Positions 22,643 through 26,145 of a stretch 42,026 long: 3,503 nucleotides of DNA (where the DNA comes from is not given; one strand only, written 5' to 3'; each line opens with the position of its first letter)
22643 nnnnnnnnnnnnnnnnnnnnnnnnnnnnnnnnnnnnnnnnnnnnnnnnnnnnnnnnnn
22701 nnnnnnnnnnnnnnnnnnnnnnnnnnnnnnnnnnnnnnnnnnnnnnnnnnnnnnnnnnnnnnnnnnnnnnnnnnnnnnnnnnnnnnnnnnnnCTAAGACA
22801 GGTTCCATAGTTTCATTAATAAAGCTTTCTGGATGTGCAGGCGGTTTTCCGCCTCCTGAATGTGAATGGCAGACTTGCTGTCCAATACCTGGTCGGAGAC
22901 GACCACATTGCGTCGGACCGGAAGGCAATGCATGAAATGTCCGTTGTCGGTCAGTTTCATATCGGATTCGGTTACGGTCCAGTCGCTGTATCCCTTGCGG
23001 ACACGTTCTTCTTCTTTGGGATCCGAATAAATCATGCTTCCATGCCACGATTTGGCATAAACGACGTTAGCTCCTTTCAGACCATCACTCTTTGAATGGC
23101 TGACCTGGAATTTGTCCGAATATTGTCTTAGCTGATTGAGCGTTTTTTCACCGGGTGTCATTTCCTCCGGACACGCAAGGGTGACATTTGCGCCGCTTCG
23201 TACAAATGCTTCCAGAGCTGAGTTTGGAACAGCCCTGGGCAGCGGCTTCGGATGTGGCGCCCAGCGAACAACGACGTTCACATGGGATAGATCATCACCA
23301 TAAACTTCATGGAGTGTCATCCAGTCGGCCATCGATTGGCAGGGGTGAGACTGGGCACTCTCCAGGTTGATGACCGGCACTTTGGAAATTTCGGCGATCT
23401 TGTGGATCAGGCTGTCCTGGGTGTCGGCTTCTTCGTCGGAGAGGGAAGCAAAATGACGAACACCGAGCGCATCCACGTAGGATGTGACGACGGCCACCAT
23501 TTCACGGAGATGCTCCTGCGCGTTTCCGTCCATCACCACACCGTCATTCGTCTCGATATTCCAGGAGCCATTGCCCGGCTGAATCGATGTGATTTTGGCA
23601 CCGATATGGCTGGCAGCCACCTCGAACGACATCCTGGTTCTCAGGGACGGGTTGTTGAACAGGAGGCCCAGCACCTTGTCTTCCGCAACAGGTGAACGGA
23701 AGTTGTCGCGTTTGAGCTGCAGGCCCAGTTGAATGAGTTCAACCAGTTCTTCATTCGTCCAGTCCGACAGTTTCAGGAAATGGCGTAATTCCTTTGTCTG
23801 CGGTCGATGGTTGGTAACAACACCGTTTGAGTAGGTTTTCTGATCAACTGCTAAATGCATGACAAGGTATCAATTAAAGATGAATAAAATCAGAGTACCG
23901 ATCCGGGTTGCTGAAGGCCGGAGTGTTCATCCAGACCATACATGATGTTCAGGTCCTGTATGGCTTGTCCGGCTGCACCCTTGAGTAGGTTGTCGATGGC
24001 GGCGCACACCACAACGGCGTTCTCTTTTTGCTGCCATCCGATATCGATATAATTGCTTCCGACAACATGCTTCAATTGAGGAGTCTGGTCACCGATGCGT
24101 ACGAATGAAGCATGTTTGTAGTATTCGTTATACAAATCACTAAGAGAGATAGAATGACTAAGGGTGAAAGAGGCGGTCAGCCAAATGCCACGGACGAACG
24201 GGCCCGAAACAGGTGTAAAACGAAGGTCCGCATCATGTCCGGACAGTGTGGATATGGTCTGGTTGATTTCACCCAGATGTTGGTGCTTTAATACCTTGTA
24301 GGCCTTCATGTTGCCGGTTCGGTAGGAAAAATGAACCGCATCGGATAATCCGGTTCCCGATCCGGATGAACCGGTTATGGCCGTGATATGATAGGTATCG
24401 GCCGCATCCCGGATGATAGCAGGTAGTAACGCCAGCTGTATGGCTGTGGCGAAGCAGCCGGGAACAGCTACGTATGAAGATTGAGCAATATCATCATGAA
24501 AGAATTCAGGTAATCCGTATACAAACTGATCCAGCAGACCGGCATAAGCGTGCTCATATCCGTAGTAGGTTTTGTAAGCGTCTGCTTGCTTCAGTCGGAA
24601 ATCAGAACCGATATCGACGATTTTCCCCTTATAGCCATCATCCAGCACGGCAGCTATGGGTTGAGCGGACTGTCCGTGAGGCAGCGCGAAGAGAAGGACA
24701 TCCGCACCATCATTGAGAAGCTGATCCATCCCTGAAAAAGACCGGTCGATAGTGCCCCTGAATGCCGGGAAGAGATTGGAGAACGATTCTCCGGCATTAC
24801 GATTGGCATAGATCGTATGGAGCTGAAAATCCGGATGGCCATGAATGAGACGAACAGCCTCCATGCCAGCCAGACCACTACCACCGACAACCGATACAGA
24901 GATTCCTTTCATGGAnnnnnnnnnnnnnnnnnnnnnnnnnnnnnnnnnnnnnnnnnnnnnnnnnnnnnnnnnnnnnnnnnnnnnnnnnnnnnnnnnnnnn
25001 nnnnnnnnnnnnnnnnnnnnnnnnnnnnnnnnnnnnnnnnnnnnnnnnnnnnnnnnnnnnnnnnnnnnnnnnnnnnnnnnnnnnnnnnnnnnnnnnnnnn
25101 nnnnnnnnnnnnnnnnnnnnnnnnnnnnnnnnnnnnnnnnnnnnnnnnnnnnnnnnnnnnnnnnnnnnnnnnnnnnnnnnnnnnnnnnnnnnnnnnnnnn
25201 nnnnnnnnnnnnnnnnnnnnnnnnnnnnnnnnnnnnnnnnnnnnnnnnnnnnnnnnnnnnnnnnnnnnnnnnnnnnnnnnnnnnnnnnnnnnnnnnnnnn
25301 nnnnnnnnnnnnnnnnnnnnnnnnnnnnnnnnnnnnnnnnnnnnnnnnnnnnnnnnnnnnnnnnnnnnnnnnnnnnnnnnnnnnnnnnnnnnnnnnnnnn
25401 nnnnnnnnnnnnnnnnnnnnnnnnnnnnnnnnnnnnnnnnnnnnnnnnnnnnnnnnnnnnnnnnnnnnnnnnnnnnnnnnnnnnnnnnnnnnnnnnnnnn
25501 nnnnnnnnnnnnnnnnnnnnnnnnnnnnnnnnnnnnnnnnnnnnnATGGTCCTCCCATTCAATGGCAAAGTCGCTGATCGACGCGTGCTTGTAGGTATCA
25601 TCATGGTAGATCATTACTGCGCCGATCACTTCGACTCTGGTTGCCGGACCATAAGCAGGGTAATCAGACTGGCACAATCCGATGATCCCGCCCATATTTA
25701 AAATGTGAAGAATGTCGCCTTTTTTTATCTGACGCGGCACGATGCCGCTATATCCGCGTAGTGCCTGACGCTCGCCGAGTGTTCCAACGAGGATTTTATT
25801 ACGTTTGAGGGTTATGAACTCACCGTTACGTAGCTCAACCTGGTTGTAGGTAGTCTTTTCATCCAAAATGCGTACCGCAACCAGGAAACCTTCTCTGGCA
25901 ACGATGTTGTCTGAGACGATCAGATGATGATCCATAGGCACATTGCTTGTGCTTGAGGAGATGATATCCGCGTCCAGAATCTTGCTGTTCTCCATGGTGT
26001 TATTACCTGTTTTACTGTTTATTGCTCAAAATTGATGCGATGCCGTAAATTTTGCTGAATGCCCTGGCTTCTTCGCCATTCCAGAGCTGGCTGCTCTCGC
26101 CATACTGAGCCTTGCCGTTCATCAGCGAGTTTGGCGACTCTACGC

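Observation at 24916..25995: Uncharacterised P-loop protein in the slot where an arg operon would carry its glutamate N-acylating enzyme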

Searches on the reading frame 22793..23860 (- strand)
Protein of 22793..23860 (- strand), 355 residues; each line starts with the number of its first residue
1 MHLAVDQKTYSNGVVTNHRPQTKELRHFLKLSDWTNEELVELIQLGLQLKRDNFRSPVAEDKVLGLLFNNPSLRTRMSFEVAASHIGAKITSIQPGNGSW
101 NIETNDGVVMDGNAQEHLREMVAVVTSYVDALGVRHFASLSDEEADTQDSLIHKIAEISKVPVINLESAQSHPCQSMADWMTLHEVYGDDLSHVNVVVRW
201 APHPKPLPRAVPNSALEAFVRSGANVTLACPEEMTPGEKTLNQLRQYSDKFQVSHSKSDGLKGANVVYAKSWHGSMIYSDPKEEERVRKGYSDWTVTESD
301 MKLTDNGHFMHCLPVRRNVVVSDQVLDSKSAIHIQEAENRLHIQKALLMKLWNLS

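Call 3: search_protein_families(library=pfam, proteins=[window:22793-23860:-], max_evalue=0.01)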
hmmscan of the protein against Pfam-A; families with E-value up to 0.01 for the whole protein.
window:22793-23860:- (355 aa): 2 families
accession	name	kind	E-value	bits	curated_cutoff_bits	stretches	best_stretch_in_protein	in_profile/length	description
PF02729.26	OTCace_N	-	2e-34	119.3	29.9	1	26-185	1-148/148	Aspartate/ornithine carbamoyltransferase, carbamoyl-P binding domain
PF00185.30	OTCace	-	1.7e-29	103.3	29.4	1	211-349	15-155/157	Aspartate/ornithine carbamoyltransferase, Asp/Orn binding domain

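Call 4: search_protein_families(library=ncbifam, proteins=[window:22793-23860:-], max_evalue=0.01)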
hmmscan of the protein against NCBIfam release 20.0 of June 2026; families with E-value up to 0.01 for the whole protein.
window:22793-23860:- (355 aa): 16 families
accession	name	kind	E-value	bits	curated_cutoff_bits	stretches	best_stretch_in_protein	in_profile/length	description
NF003384.0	PRK04523.1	equivalog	1e-115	386.4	288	1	24-353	2-334/336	N-acetylornithine carbamoyltransferase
NF001986.0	PRK00779.1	subfamily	5.2e-57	193.3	306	1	23-352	3-304/307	ornithine carbamoyltransferase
TIGR00658.1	orni_carb_tr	equivalog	5.4e-50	170.3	280.85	1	26-351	1-302/304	ornithine carbamoyltransferase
NF011380.0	PRK14805.1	equivalog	1.3e-44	152.4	421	1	26-353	2-301/302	ornithine carbamoyltransferase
TIGR04384.1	putr_carbamoyl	exception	2.1e-41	142.2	500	1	27-351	1-306/330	putrescine carbamoyltransferase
NF003286.0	PRK04284.1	subfamily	6.6e-34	117.5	515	1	26-349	7-327/332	ornithine carbamoyltransferase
TIGR00670.1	asp_carb_tr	equivalog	3.3e-29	102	236.95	1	26-351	1-302/304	aspartate carbamoyltransferase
NF002032.1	PRK00856.1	equivalog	4.6e-28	98.2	263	1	26-351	1-296/297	aspartate carbamoyltransferase catalytic subunit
NF009213.0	PRK12562.1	subfamily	1.7e-25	90.1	559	1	26-349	7-329/334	ornithine carbamoyltransferase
NF011379.0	PRK14804.1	equivalog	9.4e-23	80.8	373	2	155-352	114-309/311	ornithine carbamoyltransferase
NF002470.0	PRK01713.1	equivalog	2.6e-20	73.2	545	1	26-318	8-280/334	ornithine carbamoyltransferase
TIGR03316.1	ygeW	equivalog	7.5e-20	71.2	500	1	33-321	26-336/391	knotted carbamoyltransferase YgeW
NF005538.0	PRK07200.1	equivalog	3.3e-19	69.2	453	1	27-320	23-338/396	knotted carbamoyltransferase YgeW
NF006046.0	PRK08192.1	equivalog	1.9e-13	50.4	512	1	55-348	39-313/339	aspartate carbamoyltransferase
NF008853.0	PRK11891.1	equivalog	4.2e-11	42.1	560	1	35-276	101-322/430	aspartate carbamoyltransferase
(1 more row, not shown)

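Call 19: search_solved_structures(query=window:22793-23860:-, max_evalue=1e-20, show_alignments=4)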
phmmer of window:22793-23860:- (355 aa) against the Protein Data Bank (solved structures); distinct sequences matched with E-value up to 1e-20: 33.
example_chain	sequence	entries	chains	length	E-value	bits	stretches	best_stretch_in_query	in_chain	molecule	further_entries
3m4n_A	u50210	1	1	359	4.1e-77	262.8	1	11-351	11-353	N-acetylornithine carbamoyltransferase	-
3kzc_A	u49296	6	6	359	7.7e-77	261.9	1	11-351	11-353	N-acetylornithine carbamoyltransferase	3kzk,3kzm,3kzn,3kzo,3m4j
3m5c_A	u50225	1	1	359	7.7e-77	261.9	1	11-351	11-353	N-acetylornithine carbamoyltransferase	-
3m5d_A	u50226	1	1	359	1.1e-76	261.4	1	11-351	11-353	N-acetylornithine carbamoyltransferase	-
3l05_A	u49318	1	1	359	1.5e-76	260.9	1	11-351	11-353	N-acetylornithine carbamoyltransferase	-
3l02_A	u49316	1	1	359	2e-76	260.5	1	11-351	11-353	N-acetylornithine carbamoyltransferase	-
3l04_A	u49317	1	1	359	2e-76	260.5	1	11-351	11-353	N-acetylornithine carbamoyltransferase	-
3l06_A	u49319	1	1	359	2.8e-76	260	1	11-351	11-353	N-acetylornithine carbamoyltransferase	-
2g7m_X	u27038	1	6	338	1.3e-56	195.3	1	41-348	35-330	putative ornithine carbamoyltransferase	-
2fg6_X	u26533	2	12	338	3.5e-56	193.9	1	41-348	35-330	putative ornithine carbamoyltransferase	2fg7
1js1_X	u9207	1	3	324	4.3e-56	193.7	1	45-348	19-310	Transcarbamylase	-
1a1s_A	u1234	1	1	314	8.8e-32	113.7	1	26-349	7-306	ORNITHINE CARBAMOYLTRANSFERASE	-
1pvv_A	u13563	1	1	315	8.8e-32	113.7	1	26-349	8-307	Ornithine carbamoyltransferase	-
4ep1_A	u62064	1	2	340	3.2e-29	105.3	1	12-352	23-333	Ornithine carbamoyltransferase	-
4nf2_A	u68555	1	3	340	3.7e-29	105.1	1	12-352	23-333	Ornithine carbamoyltransferase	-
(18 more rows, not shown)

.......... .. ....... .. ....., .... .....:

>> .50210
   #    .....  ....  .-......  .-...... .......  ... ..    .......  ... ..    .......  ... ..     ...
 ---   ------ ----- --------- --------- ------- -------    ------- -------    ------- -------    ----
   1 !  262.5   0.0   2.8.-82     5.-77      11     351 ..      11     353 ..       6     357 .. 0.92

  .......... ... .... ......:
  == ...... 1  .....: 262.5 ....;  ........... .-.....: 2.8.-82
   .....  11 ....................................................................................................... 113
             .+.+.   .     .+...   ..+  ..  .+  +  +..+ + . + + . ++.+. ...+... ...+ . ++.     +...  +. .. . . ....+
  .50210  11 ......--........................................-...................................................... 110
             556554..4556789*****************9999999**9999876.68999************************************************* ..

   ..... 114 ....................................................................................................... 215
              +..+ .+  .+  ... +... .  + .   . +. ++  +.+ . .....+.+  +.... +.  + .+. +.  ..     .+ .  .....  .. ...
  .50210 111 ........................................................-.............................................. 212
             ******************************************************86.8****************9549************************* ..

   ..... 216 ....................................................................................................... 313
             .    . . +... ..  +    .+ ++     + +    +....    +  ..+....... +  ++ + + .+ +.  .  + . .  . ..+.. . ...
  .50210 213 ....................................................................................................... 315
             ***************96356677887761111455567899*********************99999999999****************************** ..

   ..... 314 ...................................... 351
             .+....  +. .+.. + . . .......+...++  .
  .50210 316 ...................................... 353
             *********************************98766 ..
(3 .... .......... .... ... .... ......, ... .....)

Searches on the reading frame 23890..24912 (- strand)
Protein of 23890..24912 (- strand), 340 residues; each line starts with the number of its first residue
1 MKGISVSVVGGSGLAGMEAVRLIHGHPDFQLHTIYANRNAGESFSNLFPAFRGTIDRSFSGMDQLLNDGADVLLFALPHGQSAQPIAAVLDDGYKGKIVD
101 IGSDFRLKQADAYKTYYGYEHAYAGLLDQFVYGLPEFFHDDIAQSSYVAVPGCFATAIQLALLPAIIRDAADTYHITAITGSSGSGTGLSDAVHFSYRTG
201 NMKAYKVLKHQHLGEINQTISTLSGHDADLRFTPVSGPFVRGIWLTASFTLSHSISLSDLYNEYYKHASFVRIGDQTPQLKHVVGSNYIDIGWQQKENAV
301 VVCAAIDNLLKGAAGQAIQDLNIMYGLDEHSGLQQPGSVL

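Call 3: search_protein_families(library=pfam, proteins=[window:23890-24912:-], max_evalue=0.01)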
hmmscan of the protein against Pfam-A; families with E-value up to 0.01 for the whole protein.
window:23890-24912:- (340 aa): 2 families
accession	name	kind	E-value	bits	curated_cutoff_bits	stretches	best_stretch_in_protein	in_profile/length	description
PF22698.1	Semialdhyde_dhC_1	-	7.8e-45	153.1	27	1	153-308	1-165/165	Semialdehyde dehydrogenase, dimerisation domain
PF01118.30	Semialdhyde_dh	-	5.7e-21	75.6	26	1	6-144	2-120/121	Semialdehyde dehydrogenase, NAD binding domain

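Call 4: search_protein_families(library=ncbifam, proteins=[window:23890-24912:-], max_evalue=0.01)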
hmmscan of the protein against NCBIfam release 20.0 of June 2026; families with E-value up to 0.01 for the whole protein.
window:23890-24912:- (340 aa): 5 families
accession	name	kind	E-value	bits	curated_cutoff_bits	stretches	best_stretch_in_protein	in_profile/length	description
TIGR01850.1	argC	equivalog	4.4e-102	341.8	233.6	1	5-337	2-342/345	N-acetyl-gamma-glutamyl-phosphate reductase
TIGR01851.1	argC_other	equivalog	3.3e-20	72.6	229.85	1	128-327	87-310/310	N-acetyl-gamma-glutamyl-phosphate reductase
TIGR00978.1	asd_EA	equivalog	8.9e-09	34.8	301.2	1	5-62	2-61/342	aspartate-semialdehyde dehydrogenase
NF006416.0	PRK08664.1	subfamily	2.7e-08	33.4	232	1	3-46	3-47/350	aspartate-semialdehyde dehydrogenase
NF011456.0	PRK14874.1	equivalog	0.0013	17.9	223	0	295-319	311-335/346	aspartate-semialdehyde dehydrogenase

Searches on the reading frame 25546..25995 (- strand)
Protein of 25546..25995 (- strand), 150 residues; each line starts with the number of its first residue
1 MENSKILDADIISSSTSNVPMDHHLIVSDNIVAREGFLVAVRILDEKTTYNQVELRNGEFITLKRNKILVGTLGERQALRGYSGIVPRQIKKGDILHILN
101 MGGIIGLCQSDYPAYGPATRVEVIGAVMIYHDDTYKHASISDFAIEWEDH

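Call 65: predict_structure(alignment_id=A3)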
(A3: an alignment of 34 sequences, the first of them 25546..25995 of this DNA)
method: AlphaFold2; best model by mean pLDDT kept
length: 150 residues; sequences in the alignment: 34
mean_pLDDT: 88.7   pTM: 0.85
mean pLDDT of the five models: 88.7, 88.6, 85.0, 83.9, 83.0
residues with pLDDT >= 90: 104; 70-90: 29; 50-70: 12; < 50: 5
segments of 3 or more residues with pLDDT < 50: 147-150
pLDDT, mean of each block of 10 residues (from residue 1): 83 92 94 96 93 93 97 79 92 96 93 77 96 90 59
secondary structure, 60 per line:
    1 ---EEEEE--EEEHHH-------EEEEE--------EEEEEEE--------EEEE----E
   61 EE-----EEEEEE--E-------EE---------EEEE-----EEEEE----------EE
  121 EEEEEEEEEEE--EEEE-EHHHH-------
elements in order: E4-8 E11-13 E24-28 E37-43 E52-55 E60-62 E68-73 E95-98 E104-108 E119-131 E134-137 H140-143

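Call 68: fold_search(model_id=the predicted structure, library=pdb)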
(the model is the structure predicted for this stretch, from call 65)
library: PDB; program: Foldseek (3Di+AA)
matches with E <= 10: 246; with E <= 0.001: 0
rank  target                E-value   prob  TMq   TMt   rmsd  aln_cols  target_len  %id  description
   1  4af7_B                8.3e-01  0.05  0.14  0.08  14.8       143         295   10  PEA FNR C266M MUTANT (released 2012-05-30)
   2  1bx0                  9.7e-01  0.06  0.22  0.13  15.6       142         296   15  Ferredoxin:nadp+ oxidoreductase (ferredoxin reductase) mutant e312l (released 1998-10-14)
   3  7xms_S                1.2e+00  0.02  0.13  0.11  17.4       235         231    6  CryoEM structure of somatostatin receptor 4 (SSTR4) in complex with Gi1 and its endogeneous ligand SST-14 (released 2022-08-03)
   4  3mhp_A                1.6e+00  0.02  0.14  0.09  14.6       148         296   11  FNR-recruitment to the thylakoid (released 2010-10-27)
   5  6xtx_A                1.6e+00  0.12  0.20  0.16  10.6        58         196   21  CryoEM structure of human CMG bound to ATPgammaS and DNA (released 2020-05-27)
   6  7w5s                  1.6e+00  0.07  0.26  0.15  13.5       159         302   11  A nonheme iron- and alpha-ketoglutarate- dependent halogenase that catalyzes nucleotide substrates (released 2022-04-13)
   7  1fnb                  1.6e+00  0.02  0.14  0.09  15.2       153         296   14  REFINED CRYSTAL STRUCTURE OF SPINACH FERREDOXIN REDUCTASE AT 1.7 ANGSTROMS RESOLUTION: OXIDIZED, REDUCED, AND 2'-PHOSPHO (released 1995-04-20)
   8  8b38_C                1.8e+00  0.03  0.18  0.11  16.7       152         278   12  Chaetoceros socialis forma radians RNA virus 1 full capsid atomic model (released 2022-11-23)
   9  1qg0_A                1.8e+00  0.02  0.13  0.08  15.6       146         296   12  WILD-TYPE PEA FNR (released 1999-04-27)
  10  6a2t                  2.0e+00  0.16  0.30  0.43   7.6       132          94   16  Mycobacterium tuberculosis LexA C-domain K197A (released 2019-01-23)
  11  2xhh                  2.0e+00  0.02  0.16  0.18  11.1       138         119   11  Circular permutation provides an evolutionary link between two families of calcium-dependent carbohydrate binding module (released 2010-07-21)
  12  1qga_B                2.1e+00  0.02  0.14  0.08  15.2       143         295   10  PEA FNR Y308W MUTANT IN COMPLEX WITH NADP+ (released 1999-04-27)
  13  9gaw_L                2.1e+00  0.02  0.15  0.14  15.8       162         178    6  High-resolution structure of the Anaphase-promoting complex/cyclosome (APC/C) bound to co-activator Cdh1 (released 2024-08-14)
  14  1qfy_B                2.1e+00  0.02  0.12  0.08  15.5       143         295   12  PEA FNR Y308S MUTANT IN COMPLEX WITH NADP+ (released 1999-04-27)
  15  1bx1                  2.1e+00  0.01  0.13  0.08  15.0       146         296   12  FERREDOXIN:NADP+ OXIDOREDUCTASE (FERREDOXIN REDUCTASE) MUTANT E312Q (released 1998-10-14)
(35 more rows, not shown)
